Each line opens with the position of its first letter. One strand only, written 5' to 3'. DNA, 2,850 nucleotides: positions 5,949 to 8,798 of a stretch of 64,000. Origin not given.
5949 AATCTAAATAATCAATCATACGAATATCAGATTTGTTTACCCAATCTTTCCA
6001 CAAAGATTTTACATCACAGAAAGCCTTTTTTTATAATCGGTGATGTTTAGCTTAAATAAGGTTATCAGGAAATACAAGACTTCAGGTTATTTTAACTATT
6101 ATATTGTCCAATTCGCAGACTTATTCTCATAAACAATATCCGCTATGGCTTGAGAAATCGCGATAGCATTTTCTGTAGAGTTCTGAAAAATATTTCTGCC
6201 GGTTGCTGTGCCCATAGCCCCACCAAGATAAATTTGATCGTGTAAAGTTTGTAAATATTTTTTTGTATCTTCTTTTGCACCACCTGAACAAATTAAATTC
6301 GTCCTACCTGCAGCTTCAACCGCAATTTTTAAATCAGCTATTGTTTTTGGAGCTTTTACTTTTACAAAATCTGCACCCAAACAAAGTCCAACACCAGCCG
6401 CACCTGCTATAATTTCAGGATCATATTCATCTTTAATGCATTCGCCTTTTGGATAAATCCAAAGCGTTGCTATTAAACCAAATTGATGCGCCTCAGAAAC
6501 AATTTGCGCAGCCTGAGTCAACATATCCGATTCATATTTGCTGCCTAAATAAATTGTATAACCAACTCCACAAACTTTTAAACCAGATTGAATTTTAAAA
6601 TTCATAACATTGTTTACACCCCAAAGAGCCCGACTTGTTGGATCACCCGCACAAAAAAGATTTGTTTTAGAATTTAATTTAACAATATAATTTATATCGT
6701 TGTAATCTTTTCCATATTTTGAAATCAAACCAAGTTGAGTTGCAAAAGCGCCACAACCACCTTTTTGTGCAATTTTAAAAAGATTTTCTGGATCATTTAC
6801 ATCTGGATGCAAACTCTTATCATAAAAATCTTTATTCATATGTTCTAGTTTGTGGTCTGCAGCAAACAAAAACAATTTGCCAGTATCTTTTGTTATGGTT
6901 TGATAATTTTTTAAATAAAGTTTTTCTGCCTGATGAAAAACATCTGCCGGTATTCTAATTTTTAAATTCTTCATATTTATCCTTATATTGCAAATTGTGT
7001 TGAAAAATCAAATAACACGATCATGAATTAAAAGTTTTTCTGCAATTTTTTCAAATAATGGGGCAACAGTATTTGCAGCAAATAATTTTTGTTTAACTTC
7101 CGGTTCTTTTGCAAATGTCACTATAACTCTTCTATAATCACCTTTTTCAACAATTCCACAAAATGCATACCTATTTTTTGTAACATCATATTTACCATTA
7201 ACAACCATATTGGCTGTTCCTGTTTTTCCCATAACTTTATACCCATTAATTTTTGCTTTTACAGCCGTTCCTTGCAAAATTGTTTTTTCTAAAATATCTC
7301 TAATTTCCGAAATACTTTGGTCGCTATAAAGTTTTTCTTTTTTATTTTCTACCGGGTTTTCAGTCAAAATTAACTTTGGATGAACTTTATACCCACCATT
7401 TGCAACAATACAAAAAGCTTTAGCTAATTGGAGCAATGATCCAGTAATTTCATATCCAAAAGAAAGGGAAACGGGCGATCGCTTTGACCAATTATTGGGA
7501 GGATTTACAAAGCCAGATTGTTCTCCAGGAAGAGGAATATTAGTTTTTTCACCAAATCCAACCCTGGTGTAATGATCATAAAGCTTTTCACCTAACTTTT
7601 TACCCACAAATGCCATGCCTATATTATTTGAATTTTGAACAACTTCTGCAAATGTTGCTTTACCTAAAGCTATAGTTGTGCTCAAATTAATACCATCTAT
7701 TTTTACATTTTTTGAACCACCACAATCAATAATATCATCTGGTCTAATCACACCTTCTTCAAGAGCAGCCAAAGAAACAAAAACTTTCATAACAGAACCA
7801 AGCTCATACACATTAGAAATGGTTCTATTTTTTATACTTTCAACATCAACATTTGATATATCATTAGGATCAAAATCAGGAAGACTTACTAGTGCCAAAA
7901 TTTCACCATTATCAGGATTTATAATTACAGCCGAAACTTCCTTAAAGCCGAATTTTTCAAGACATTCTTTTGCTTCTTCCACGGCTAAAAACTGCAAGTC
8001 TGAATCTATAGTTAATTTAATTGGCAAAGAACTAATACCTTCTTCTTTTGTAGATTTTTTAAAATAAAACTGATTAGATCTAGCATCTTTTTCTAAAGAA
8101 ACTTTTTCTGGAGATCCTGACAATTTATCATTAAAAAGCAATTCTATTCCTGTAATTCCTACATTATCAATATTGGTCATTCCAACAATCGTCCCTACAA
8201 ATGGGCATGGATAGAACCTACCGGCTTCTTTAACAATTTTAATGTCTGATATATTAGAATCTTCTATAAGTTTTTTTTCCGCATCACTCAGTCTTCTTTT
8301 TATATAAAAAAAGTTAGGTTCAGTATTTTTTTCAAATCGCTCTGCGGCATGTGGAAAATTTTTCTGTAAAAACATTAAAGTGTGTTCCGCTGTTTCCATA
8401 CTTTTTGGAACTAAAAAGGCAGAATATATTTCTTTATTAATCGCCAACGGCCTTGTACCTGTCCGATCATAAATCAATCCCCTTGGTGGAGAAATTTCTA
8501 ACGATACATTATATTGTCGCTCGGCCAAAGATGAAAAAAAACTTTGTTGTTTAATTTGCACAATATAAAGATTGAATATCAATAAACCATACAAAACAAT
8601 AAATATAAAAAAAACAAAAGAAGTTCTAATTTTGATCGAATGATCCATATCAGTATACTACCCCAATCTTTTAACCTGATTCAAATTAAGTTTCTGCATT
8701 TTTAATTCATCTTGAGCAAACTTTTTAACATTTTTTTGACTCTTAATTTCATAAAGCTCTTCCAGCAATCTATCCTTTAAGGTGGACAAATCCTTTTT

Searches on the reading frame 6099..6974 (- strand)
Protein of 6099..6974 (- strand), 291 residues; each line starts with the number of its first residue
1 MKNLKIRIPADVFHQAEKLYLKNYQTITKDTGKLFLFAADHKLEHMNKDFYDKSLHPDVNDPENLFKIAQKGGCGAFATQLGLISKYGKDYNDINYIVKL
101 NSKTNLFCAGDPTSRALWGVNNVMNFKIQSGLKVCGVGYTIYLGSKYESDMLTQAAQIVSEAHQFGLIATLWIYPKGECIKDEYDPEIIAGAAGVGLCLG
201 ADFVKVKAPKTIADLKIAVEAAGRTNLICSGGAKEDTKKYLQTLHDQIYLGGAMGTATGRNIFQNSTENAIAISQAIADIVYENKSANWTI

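Call 13: search_protein_families(library=ncbifam, proteins=[window:6099-6974:-])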
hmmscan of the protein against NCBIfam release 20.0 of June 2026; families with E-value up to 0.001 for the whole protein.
window:6099-6974:- (291 aa): 10 families
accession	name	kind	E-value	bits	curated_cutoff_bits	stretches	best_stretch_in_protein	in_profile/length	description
NF005321.0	PRK06852.1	equivalog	2.2e-122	408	420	1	3-288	6-298/308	aldolase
NF006704.0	PRK09250.1-1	equivalog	7.6e-37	126.8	277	2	30-212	36-214/308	class I fructose-bisphosphate aldolase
NF005556.0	PRK07226.1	subfamily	6.7e-36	124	241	1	27-287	14-257/267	2-amino-3,7-dideoxy-D-threo-hept-6-ulosonate synthase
NF040816.1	Fbpase1_Arch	equivalog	1.3e-31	110.1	430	1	31-287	18-263/271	class I fructose-bisphosphate aldolase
TIGR01949.1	ADH_synth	equivalog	3.7e-29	102.2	299.45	1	68-286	42-249/255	2-amino-3,7-dideoxy-D-threo-hept-6-ulosonate synthase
NF006707.0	PRK09250.1-4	equivalog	3.9e-27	95.2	327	2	29-211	66-246/355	class I fructose-bisphosphate aldolase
NF006705.0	PRK09250.1-2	equivalog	1.5e-17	63.5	682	1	29-215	63-247/349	class I fructose-bisphosphate aldolase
NF006706.0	PRK09250.1-3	equivalog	1.9e-16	59.9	664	1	28-208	62-240/350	class I fructose-bisphosphate aldolase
NF006081.0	PRK08227.1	equivalog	2.1e-13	50.2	297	1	132-288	133-280/291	3-hydroxy-5-phosphonooxypentane-2,4-dione thiolase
NF041223.1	BagB_FevI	exception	8.2e-13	48.1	500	1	96-281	79-254/257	bagremycin/ferroverdin biosynthesis DhnA-type aldolase BagB/FevI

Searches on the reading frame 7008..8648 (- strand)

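Call 13: search_protein_families(library=ncbifam, proteins=[window:7008-8648:-])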
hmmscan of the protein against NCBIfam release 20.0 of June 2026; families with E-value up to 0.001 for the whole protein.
window:7008-8648:- (546 aa): 17 families
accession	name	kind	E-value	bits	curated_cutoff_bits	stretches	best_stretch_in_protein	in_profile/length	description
TIGR02214.1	spoVD_pbp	equivalog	2.8e-91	306.7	688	1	11-540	4-555/636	stage V sporulation protein D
NF053573.1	PBP2_PenA_Neis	exception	4.5e-67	226.9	1105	1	7-536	26-557/572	peptidoglycan D,D-transpeptidase PBP2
TIGR03423.1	pbp2_mrdA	equivalog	1.3e-65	222.1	455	1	8-492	2-535/593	penicillin-binding protein 2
NF011685.0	PRK15105.1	subfamily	8.9e-60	202.8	737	1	15-538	31-556/588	peptidoglycan glycosyltransferase FtsI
NF038271.1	strep_PBP2X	exception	3.3e-39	134.7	1050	1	4-428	25-481/750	penicillin-binding protein PBP2X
NF051842.1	PBP4_5_Efaec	equivalog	7.2e-28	97.3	700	1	159-510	286-644/668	penicillin-binding protein PBP4(5)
NF008061.0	PRK10795.1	equivalog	2.4e-27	95.8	962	2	159-453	202-509/634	peptidoglycan DD-transpeptidase MrdA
NF038278.1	strep_PBP2B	exception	5.3e-24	84.7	975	2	160-428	259-546/678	penicillin-binding protein PBP2B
TIGR02074.1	PBP_1a_fam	subfamily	1.5e-20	73.5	508.75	1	206-490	222-486/535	PBP1A family penicillin-binding protein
TIGR02073.1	PBP_1c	equivalog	4.1e-13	48.8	494.2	1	195-479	228-494/728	penicillin-binding protein 1C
NF051885.1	tranpepglycosPbpC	equivalog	1.5e-11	43.6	900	1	207-479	291-544/632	multimodular transpeptidase-transglycosylase PbpC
NF033378.1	MECD_PBP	exception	1.8e-07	29.9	1450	1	209-484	326-614/678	PBP2a family beta-lactam-resistant peptidoglycan transpeptidase MecD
NF000406.1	MECB_PBP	exception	3.8e-06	25.6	1450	1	163-483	277-610/674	PBP2a family beta-lactam-resistant peptidoglycan transpeptidase MecB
NF038276.1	strep_PBP2A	exception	5.6e-06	24.9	1100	1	393-486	485-586/716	penicillin-binding protein PBP2A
NF000237.1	MECA_PBP2A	equivalog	0.00021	19.7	750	1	163-483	278-605/668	PBP2a family beta-lactam-resistant peptidoglycan transpeptidase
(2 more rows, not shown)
